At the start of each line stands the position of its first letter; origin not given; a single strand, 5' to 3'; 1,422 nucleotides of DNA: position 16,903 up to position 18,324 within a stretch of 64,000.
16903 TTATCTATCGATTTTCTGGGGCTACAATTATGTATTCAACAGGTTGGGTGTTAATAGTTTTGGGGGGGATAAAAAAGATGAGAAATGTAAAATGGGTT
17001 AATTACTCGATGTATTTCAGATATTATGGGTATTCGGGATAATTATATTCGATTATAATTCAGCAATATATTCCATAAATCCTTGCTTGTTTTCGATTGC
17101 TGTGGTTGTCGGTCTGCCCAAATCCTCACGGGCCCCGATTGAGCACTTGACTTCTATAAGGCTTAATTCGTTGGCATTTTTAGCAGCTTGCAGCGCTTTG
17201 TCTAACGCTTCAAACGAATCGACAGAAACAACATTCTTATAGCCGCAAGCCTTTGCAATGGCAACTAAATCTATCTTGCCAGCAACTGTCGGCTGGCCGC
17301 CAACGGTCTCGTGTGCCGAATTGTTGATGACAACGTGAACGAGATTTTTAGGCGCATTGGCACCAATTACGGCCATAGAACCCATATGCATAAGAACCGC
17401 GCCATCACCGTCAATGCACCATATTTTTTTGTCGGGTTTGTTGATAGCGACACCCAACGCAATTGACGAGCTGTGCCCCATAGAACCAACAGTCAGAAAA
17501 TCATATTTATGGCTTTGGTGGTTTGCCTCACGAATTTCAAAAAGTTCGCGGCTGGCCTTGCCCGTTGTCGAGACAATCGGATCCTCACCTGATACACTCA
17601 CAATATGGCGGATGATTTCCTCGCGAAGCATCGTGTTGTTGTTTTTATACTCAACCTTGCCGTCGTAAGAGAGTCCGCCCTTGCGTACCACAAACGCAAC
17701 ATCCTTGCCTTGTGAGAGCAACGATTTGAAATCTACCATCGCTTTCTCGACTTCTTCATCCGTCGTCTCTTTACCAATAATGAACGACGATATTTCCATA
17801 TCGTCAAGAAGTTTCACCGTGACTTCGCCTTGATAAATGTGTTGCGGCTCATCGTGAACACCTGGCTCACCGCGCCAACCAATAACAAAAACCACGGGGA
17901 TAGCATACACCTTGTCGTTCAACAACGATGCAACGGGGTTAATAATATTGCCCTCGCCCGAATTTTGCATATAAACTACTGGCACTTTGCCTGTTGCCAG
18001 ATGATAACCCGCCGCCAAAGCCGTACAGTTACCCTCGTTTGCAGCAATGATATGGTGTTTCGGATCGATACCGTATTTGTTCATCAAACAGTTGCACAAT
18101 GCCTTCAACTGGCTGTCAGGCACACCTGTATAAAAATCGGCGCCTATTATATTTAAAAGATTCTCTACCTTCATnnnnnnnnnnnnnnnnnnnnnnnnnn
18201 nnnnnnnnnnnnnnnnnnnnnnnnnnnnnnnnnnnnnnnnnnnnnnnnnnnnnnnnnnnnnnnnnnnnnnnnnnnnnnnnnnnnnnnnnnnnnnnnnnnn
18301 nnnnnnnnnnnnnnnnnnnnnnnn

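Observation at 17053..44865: UpxY-led 26-gene surface-polymer operon with three LicD transferases and no recognisable Leloir glycosyltransferase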

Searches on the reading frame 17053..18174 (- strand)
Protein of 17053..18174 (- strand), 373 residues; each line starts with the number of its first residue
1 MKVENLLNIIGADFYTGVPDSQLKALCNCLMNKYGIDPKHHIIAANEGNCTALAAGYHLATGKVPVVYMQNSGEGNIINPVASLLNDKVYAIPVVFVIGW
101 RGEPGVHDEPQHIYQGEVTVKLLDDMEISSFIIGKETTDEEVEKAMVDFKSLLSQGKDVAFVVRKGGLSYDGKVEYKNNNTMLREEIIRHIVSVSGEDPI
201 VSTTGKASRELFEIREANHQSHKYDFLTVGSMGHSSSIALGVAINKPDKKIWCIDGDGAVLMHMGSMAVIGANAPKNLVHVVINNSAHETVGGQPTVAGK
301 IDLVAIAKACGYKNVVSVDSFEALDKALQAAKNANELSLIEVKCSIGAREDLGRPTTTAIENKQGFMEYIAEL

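Call 5: search_protein_families(library=pfam, proteins=[window:17053-18174:-], max_evalue=0.01)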
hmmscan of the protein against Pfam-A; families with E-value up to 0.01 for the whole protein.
window:17053-18174:- (373 aa): 3 families
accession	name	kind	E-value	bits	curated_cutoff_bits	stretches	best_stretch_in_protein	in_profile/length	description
PF02775.26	TPP_enzyme_C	-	6.6e-22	78.4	21.9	1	205-342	3-151/151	Thiamine pyrophosphate enzyme, C-terminal TPP binding domain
PF02776.23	TPP_enzyme_N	-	1.4e-12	47.8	26.8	1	7-118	11-114/119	Thiamine pyrophosphate enzyme, N-terminal TPP binding domain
PF00291.31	PALP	-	0.0095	15.7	35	0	159-332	104-258/295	Pyridoxal-phosphate dependent enzyme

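Call 9: search_protein_families(library=ncbifam, proteins=[window:17053-18174:-], max_evalue=0.01)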
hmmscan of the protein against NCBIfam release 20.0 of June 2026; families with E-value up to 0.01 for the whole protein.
window:17053-18174:- (373 aa): 49 families (the best 25 are shown)
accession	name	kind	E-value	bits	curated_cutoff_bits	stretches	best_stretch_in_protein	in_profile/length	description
TIGR03297.1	Ppyr-DeCO2ase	equivalog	5.6e-142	473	312.5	1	11-370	1-360/360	phosphonopyruvate decarboxylase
TIGR03846.1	sulfopy_beta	equivalog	1.6e-38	132.4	221.5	1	184-348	1-160/182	sulfopyruvate decarboxylase subunit beta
NF004813.0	PRK06163.1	equivalog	1.8e-28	99.6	240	1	175-367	6-193/202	hypothetical protein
TIGR03845.1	sulfopyru_alph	equivalog_domain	1.3e-19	70.6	147.95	1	3-146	4-141/160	sulfopyruvate decarboxylase subunit alpha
NF005860.0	PRK07789.1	equivalog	3.5e-14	52.1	881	2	174-287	393-506/615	acetolactate synthase large subunit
NF005485.1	PRK07092.1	equivalog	1.3e-12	47.3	493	1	174-345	340-519/523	benzoylformate decarboxylase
NF006016.1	PRK08155.1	equivalog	2.3e-12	46.2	870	2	228-312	404-501/554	acetolactate synthase large subunit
NF004710.0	PRK06048.1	equivalog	8.2e-12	44.4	976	1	176-345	359-538/561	acetolactate synthase large subunit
TIGR00118.1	acolac_lg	equivalog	1.3e-11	43.7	538.35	1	180-344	359-534/557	biosynthetic-type acetolactate synthase large subunit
NF005760.0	PRK07586.1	equivalog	1.9e-11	43.6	363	1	181-342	336-512/514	acetolactate synthase large subunit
TIGR04377.1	myo_inos_iolD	equivalog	1.7e-10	40.2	715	1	175-345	384-575/616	3D-(3,5/4)-trihydroxycyclohexane-1,2-dione acylhydrolase (decyclizing)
NF006122.0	PRK08266.1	subfamily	1.7e-10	40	571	1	230-346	402-526/543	hypothetical protein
NF006052.0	PRK08199.1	subfamily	2.9e-10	39.1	539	1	227-345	412-538/559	thiamine pyrophosphate protein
NF004772.0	PRK06112.1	subfamily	8e-10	37.6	673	1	229-347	436-562/578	acetolactate synthase catalytic subunit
NF006319.0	PRK08527.1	equivalog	2.1e-09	36.4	905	1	228-343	413-537/565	acetolactate synthase large subunit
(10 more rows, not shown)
